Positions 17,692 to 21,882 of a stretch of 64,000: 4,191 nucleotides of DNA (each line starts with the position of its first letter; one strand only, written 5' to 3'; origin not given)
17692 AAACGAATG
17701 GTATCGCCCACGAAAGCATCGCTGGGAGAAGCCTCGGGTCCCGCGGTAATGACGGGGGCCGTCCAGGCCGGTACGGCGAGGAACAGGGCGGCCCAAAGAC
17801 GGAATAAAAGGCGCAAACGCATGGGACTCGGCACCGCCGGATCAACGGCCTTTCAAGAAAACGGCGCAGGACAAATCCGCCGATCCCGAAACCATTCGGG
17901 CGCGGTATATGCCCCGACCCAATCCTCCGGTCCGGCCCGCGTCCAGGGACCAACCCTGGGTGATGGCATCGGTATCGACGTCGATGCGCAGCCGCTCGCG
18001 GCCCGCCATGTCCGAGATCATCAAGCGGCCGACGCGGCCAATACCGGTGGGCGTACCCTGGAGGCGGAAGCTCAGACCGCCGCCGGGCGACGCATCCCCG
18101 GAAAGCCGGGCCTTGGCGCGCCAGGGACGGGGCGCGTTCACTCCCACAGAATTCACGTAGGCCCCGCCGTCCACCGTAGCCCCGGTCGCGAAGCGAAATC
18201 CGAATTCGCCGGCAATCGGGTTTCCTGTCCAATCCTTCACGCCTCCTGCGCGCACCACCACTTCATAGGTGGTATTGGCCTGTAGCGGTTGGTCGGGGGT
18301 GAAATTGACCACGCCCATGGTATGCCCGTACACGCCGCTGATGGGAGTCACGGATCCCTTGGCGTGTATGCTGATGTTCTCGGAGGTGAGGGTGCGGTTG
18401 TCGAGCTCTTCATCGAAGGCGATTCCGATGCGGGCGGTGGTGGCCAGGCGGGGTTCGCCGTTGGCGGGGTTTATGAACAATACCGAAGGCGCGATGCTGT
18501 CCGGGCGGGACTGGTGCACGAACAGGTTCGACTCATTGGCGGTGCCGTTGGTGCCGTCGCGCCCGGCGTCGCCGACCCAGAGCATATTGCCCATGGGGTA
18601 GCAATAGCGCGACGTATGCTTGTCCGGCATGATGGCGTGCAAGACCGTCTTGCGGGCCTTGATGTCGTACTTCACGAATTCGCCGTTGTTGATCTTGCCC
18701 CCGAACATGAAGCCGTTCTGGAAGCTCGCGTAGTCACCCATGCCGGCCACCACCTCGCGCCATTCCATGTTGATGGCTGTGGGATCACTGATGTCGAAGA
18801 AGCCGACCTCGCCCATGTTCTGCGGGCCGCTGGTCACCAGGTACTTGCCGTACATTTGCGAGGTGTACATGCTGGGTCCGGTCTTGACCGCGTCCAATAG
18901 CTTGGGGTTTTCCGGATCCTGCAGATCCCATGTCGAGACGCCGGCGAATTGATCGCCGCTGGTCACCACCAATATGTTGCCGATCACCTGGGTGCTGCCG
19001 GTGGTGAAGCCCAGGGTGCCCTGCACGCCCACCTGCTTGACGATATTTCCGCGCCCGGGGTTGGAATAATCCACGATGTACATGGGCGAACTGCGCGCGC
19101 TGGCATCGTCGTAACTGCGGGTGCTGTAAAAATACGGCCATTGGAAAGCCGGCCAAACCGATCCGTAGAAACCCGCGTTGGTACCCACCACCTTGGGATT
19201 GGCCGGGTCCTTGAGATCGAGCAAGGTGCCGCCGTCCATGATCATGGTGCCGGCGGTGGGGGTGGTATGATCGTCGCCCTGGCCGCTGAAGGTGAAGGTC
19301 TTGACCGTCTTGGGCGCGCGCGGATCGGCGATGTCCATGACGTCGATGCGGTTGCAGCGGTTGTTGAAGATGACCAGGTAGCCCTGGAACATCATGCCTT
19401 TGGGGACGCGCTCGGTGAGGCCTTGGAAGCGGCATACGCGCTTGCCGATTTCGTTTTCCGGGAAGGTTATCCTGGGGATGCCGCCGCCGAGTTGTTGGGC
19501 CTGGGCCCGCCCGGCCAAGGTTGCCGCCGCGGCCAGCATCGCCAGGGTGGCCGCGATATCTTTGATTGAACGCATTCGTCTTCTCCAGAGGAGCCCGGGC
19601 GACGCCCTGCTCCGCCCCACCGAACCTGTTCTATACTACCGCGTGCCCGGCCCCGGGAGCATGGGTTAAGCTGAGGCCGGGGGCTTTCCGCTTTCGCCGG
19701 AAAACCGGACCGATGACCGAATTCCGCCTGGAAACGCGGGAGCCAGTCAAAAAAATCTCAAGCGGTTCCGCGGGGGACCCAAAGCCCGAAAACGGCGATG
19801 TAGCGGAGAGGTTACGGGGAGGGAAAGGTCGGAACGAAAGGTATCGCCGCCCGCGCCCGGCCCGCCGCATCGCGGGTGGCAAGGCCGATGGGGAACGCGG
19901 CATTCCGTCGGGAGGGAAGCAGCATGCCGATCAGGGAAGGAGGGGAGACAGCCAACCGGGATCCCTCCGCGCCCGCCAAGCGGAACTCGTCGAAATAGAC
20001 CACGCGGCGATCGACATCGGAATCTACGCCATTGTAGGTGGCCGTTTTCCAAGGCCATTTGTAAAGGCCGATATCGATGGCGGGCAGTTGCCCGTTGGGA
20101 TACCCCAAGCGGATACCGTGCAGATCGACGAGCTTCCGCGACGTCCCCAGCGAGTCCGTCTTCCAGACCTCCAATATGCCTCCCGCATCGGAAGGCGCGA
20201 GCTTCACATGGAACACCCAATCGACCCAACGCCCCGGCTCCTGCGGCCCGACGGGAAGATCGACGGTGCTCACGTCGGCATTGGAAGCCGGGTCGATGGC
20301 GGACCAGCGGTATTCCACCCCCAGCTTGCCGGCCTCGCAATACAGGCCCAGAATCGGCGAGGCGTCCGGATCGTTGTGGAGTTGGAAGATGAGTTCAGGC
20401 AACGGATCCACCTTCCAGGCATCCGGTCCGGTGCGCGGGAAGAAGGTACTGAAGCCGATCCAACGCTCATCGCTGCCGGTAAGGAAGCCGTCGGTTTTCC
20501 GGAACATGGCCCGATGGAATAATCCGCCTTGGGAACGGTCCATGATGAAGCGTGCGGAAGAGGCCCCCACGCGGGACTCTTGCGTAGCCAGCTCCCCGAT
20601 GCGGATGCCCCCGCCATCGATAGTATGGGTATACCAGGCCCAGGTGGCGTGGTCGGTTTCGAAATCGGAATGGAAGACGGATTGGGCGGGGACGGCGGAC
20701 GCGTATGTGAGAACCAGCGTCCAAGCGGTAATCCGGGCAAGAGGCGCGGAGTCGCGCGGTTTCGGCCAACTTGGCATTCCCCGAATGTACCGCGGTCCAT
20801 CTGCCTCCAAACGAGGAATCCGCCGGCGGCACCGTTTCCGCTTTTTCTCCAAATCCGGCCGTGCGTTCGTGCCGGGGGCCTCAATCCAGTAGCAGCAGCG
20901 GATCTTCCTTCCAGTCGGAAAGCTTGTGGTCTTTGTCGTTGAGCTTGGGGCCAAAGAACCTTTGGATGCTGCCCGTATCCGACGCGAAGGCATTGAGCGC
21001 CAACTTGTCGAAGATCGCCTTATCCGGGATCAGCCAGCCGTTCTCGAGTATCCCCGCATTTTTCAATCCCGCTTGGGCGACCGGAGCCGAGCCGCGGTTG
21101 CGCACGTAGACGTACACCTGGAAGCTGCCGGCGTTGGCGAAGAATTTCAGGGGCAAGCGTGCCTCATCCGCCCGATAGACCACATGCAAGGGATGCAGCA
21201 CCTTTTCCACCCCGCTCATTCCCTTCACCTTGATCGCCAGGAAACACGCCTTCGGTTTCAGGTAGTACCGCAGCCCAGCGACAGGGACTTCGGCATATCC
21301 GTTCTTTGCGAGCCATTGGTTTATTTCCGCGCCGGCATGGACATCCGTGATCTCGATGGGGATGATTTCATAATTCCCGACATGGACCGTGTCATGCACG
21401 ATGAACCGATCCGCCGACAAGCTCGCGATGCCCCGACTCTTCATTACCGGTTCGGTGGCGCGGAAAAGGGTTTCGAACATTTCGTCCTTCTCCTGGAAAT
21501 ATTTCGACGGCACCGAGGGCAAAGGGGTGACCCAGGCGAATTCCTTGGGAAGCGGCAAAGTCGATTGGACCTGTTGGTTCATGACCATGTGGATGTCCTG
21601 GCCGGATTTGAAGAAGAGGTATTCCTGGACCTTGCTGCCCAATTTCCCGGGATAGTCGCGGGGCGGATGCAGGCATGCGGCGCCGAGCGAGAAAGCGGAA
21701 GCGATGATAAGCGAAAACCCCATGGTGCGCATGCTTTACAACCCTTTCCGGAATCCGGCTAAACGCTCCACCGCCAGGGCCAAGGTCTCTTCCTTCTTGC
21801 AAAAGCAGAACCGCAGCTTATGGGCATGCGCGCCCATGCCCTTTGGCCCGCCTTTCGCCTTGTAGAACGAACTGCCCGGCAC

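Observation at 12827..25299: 12.5-kb same-strand run of secreted carbohydrate-active and redox proteins, several with T9SS sorting domains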

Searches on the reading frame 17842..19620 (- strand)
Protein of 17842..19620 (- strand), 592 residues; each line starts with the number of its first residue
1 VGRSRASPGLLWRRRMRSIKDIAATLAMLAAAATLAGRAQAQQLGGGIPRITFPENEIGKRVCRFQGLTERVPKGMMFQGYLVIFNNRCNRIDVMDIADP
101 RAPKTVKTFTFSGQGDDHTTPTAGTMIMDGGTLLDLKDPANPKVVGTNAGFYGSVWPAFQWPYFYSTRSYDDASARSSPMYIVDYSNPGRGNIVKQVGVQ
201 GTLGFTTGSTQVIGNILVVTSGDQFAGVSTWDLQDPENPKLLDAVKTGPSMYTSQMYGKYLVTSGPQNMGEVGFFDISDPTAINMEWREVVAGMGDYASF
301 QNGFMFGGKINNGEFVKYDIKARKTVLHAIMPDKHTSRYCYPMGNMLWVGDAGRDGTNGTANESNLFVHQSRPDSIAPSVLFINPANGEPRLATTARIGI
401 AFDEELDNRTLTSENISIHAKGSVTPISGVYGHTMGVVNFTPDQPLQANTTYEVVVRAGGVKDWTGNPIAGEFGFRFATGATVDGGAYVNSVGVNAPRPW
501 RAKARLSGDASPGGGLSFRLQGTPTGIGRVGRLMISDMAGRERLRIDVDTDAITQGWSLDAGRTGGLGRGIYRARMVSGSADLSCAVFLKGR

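Call 4: search_protein_families(library=pfam, proteins=[window:17842-19620:-], max_evalue=0.01)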
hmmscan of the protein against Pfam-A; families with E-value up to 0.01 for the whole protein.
window:17842-19620:- (592 aa): 2 families
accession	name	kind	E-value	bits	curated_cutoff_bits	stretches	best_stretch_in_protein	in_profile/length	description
PF13205.12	Big_5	-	7.3e-21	75.3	23.6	1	374-479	1-105/105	Bacterial Ig-like domain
PF09826.15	Beta_propel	-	0.0015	17.9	22.4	0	232-291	333-401/495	Beta propeller domain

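Call 6: search_protein_families(library=ncbifam, proteins=[window:17842-19620:-], max_evalue=0.1)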
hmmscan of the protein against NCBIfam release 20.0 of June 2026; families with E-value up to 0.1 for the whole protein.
window:17842-19620:- (592 aa): 0 families

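Call 21: search_solved_structures(query=window:17842-19575:-, max_evalue=1, show_alignments=0)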
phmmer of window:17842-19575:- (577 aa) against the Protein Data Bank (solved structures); distinct sequences matched with E-value up to 1: 0.

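Call 44: search_protein_families(library=ncbifam, proteins=[window:17845-19575:-], max_evalue=10)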
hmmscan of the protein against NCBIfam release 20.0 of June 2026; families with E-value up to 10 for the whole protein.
window:17845-19575:- (577 aa): 0 families

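Call 47: find_homologous_proteins(query=window:17845-19575:-, max_evalue=0.00001)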
Query window:17845-19575:- (577 aa): 67 proteins with E <= 0.00001 among 8000 candidates.
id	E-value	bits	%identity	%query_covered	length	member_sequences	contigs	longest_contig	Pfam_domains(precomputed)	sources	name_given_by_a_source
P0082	0.0e+0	1325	100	100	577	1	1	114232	PF13205.13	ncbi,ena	-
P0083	0.0e+0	1109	84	98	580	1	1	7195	PF13205.13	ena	-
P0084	0.0e+0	1032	78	100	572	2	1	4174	PF13205.13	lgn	-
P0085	2.1e-294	996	76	95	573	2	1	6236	PF13205.13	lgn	-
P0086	2.8e-292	989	76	95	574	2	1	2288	PF13205.13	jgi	jgi:hypothetical protein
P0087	8.8e-290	981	75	96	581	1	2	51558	PF13205.13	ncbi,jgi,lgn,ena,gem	-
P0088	5.3e-289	978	75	95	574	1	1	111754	PF13205.13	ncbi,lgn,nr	ncbi:MAG: hypothetical protein JWP91_1853 [Fibrobacteres bacterium]|nr:hypothetical protein [Fibroba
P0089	2.0e-283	960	74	96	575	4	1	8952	PF13205.13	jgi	jgi:hypothetical protein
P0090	1.4e-282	957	71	99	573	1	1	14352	PF13205.13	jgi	jgi:hypothetical protein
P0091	3.9e-278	942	72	96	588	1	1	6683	PF13205.13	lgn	-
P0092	8.3e-271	918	69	95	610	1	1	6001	PF13205.13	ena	-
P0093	1.7e-265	900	70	95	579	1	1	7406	PF13205.13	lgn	-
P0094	2.4e-230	784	63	96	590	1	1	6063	PF13205.13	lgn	-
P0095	1.5e-207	709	57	98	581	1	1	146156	PF13205.13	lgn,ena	-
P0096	8.1e-154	532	50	86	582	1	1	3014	PF13205.13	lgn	-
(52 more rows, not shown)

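Call 59: predict_structure(alignment_id=A3)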
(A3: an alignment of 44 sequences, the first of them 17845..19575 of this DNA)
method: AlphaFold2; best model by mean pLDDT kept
length: 577 residues; sequences in the alignment: 44
mean_pLDDT: 88.9   pTM: 0.87
mean pLDDT of the five models: 88.9, 88.6, 88.5, 87.3, 86.1
residues with pLDDT >= 90: 381; 70-90: 138; 50-70: 53; < 50: 5
segments of 3 or more residues with pLDDT < 50: none
pLDDT, mean of each block of 10 residues (from residue 1): 58 57 68 96 95 89 97 92 97 89 91 92 96 74 94 66 83 91 82 91 87 92 92 87 93 92 91 94 95 90 97 87 91 81 70 97 95 96 97 97 97 97 97 98 95 93 96 70 78 88 91 96 90 96 90 89 94 78
secondary structure, 60 per line:
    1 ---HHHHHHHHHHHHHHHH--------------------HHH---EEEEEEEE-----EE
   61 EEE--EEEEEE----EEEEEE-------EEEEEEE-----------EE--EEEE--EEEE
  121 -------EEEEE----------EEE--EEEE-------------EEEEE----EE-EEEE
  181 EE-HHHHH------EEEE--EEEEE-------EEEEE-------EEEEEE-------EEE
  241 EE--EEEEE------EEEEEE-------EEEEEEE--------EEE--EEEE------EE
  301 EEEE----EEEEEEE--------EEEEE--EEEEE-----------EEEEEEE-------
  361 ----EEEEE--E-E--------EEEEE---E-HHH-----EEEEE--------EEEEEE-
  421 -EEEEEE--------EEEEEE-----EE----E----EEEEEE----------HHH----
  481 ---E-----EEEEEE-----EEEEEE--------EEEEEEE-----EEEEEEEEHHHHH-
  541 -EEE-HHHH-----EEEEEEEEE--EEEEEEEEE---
elements in order: H4-19 E46-53 E59-63 E66-71 E76-81 E89-95 E111-114 E117-120 E128-132 E143-145 E148-151 E165-169 E177-182 H184-188 E195-198 E201-205 E213-217 E225-230 E238-242 E245-249 E256-261 E269-275 E284-286 E289-292 E299-304 E309-315 E324-328 E331-335 E347-353 E365-369 E383-387 E401-405 E414-419 E422-427 E436-441 E458-463 E490-495 E501-506 E515-521 E527-534 H535-539 E542-544 H546-549 E555-563 E566-574

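Call 61: fold_search(model_id=the predicted structure, library=pdb)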
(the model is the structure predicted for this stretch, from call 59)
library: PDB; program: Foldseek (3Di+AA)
matches with E <= 10: 1675; with E <= 0.001: 645
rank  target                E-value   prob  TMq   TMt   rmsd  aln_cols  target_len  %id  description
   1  7byf_A                9.6e-09  1.00  0.35  0.55   8.4       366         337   12  The crystal structure of mouse ORF10-Rae1-Nup98 complex (released 2021-03-24)
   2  4owr_A                1.2e-08  1.00  0.34  0.55   8.5       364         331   13  Vesiculoviral matrix (M) protein occupies nucleic acid binding site at nucleoporin pair Rae1-Nup98 (released 2014-06-25)
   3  8bbf_A                1.5e-08  1.00  0.32  0.24  22.1       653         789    9  Structure of the IFT-A complex; IFT-A1 module (released 2022-12-07)
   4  9n73_LT               1.9e-08  1.00  0.37  0.25  28.6       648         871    8  SSU processome maturation and disassembly, State G (released 2025-10-29)
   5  7vpg_E                2.0e-08  1.00  0.34  0.54   8.6       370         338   14  Crystal structure of the C-terminal tail of SARS-CoV-1 Orf6 complex with human nucleoporin pair Rae1-Nup98 (released 2022-01-19)
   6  3mmy_C                2.1e-08  1.00  0.34  0.52   8.6       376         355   13  Structural and functional analysis of the interaction between the nucleoporin Nup98 and the mRNA export factor Rae1 (released 2010-06-02)
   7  9n6v_LT               2.3e-08  1.00  0.38  0.26  29.0       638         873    8  SSU processome maturation and disassembly, State A (released 2025-11-05)
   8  7vph_C                2.7e-08  1.00  0.34  0.55   8.7       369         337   13  Crystal structure of the C-terminal tail of SARS-CoV-2 Orf6 complex with human nucleoporin pair Rae1-Nup98 (released 2022-01-19)
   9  7vpg_A                2.8e-08  1.00  0.34  0.53   8.8       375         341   13  Crystal structure of the C-terminal tail of SARS-CoV-1 Orf6 complex with human nucleoporin pair Rae1-Nup98 (released 2022-01-19)
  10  7vpg_C                3.4e-08  1.00  0.35  0.55   8.6       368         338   13  Crystal structure of the C-terminal tail of SARS-CoV-1 Orf6 complex with human nucleoporin pair Rae1-Nup98 (released 2022-01-19)
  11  3mmy_A                3.8e-08  1.00  0.34  0.52  11.7       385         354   13  Structural and functional analysis of the interaction between the nucleoporin Nup98 and the mRNA export factor Rae1 (released 2010-06-02)
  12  7vph_A                4.6e-08  1.00  0.34  0.54   8.7       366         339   13  Crystal structure of the C-terminal tail of SARS-CoV-2 Orf6 complex with human nucleoporin pair Rae1-Nup98 (released 2022-01-19)
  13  1nex_B                5.0e-08  1.00  0.33  0.41   7.8       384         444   12  Crystal Structure of ScSkp1-ScCdc4-CPD peptide complex (released 2003-02-18)
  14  9tes_A                5.0e-08  1.00  0.27  0.42  12.5       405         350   10  Crystal structure of beta-TrCP bound by diphosphorylated PDCD4 degron peptide (released 2026-04-08)
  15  7vph_E                5.3e-08  1.00  0.33  0.53   8.8       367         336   13  Crystal structure of the C-terminal tail of SARS-CoV-2 Orf6 complex with human nucleoporin pair Rae1-Nup98 (released 2022-01-19)
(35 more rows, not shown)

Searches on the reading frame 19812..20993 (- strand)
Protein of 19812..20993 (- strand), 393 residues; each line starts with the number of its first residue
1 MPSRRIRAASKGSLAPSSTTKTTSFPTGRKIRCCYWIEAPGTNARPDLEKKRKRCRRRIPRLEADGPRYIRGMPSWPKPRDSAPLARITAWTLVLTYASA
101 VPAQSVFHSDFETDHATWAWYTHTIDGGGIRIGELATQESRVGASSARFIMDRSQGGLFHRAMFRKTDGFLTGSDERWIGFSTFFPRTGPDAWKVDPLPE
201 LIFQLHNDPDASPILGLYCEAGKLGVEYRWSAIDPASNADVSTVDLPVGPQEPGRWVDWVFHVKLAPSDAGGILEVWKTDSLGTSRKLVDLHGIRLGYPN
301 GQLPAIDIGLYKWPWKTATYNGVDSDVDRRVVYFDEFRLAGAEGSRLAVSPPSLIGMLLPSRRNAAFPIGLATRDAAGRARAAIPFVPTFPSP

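Call 4: search_protein_families(library=pfam, proteins=[window:19812-20993:-], max_evalue=0.01)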
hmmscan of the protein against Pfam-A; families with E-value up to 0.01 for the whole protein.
window:19812-20993:- (393 aa): 1 family
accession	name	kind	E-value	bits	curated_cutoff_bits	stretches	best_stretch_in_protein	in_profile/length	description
PF14099.13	Polysacc_lyase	-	1.7e-21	77.5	29.9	1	160-338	49-210/210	Polysaccharide lyase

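Call 6: search_protein_families(library=ncbifam, proteins=[window:19812-20993:-], max_evalue=0.1)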
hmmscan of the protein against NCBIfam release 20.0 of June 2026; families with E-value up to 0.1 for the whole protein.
window:19812-20993:- (393 aa): 0 families

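Call 23: search_solved_structures(query=window:19812-20777:-, max_evalue=0.1, show_alignments=1)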
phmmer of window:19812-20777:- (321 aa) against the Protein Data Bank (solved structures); distinct sequences matched with E-value up to 0.1: 0.

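Call 44: search_protein_families(library=ncbifam, proteins=[window:19815-20777:-], max_evalue=10)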
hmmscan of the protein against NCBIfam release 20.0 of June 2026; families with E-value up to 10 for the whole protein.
window:19815-20777:- (321 aa): 0 families

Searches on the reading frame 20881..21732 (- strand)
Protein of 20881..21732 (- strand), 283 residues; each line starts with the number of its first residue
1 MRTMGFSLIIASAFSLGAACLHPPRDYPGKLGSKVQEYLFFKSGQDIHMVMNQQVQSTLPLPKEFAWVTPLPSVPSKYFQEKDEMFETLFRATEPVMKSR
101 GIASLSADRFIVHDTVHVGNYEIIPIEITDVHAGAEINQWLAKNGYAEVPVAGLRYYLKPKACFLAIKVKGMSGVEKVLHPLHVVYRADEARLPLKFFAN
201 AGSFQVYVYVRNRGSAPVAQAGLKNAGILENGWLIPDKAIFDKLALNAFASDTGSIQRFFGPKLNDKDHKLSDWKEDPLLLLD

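Call 4: search_protein_families(library=pfam, proteins=[window:20881-21732:-], max_evalue=0.01)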
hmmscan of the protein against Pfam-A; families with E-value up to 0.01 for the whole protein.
window:20881-21732:- (283 aa): 0 families

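Call 6: search_protein_families(library=ncbifam, proteins=[window:20881-21732:-], max_evalue=0.1)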
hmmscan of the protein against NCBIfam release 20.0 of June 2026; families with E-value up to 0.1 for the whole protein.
window:20881-21732:- (283 aa): 0 families

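Call 24: search_solved_structures(query=window:20881-21732:-, max_evalue=1, show_alignments=0)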
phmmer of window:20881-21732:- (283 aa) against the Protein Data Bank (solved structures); distinct sequences matched with E-value up to 1: 0.

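Call 44: search_protein_families(library=ncbifam, proteins=[window:20884-21732:-], max_evalue=10)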
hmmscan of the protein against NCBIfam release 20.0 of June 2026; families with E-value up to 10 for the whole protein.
window:20884-21732:- (283 aa): 0 families

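Call 83: find_homologous_proteins(query=window:20884-21732:-, max_evalue=0.001)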
Query window:20884-21732:- (283 aa): 15 proteins with E <= 0.001 among 611 candidates.
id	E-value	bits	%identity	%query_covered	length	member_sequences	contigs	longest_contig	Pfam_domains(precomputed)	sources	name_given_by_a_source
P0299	2.9e-187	639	99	100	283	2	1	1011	-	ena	-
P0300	2.0e-101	357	62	93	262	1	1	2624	-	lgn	-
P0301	2.8e-101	357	60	92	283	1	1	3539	PF10092.15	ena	-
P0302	2.4e-98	347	59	98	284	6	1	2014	-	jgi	jgi:hypothetical protein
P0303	3.6e-94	333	58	94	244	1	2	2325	-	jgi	jgi:hypothetical protein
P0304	1.0e-93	332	57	98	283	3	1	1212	PF10092.15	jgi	jgi:hypothetical protein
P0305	1.8e-88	315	48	100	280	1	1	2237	PF10092.15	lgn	-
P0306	1.2e-87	312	49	97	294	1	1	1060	PF10092.15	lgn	-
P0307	2.4e-85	304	51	98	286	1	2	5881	-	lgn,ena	-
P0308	4.5e-85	303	52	99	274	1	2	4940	PF10092.15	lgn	-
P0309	2.4e-80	288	47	100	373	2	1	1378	-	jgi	jgi:hypothetical protein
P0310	1.6e-77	279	49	95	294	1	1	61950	-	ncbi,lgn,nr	ncbi:MAG: hypothetical protein JWP91_704 [Fibrobacteres bacterium]|nr:hypothetical protein [Fibrobac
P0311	4.3e-72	261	48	93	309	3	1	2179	-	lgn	-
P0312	1.1e-71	259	46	99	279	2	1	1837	PF10092.15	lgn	-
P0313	4.4e-59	218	46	86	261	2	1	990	PF10092.15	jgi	jgi:hypothetical protein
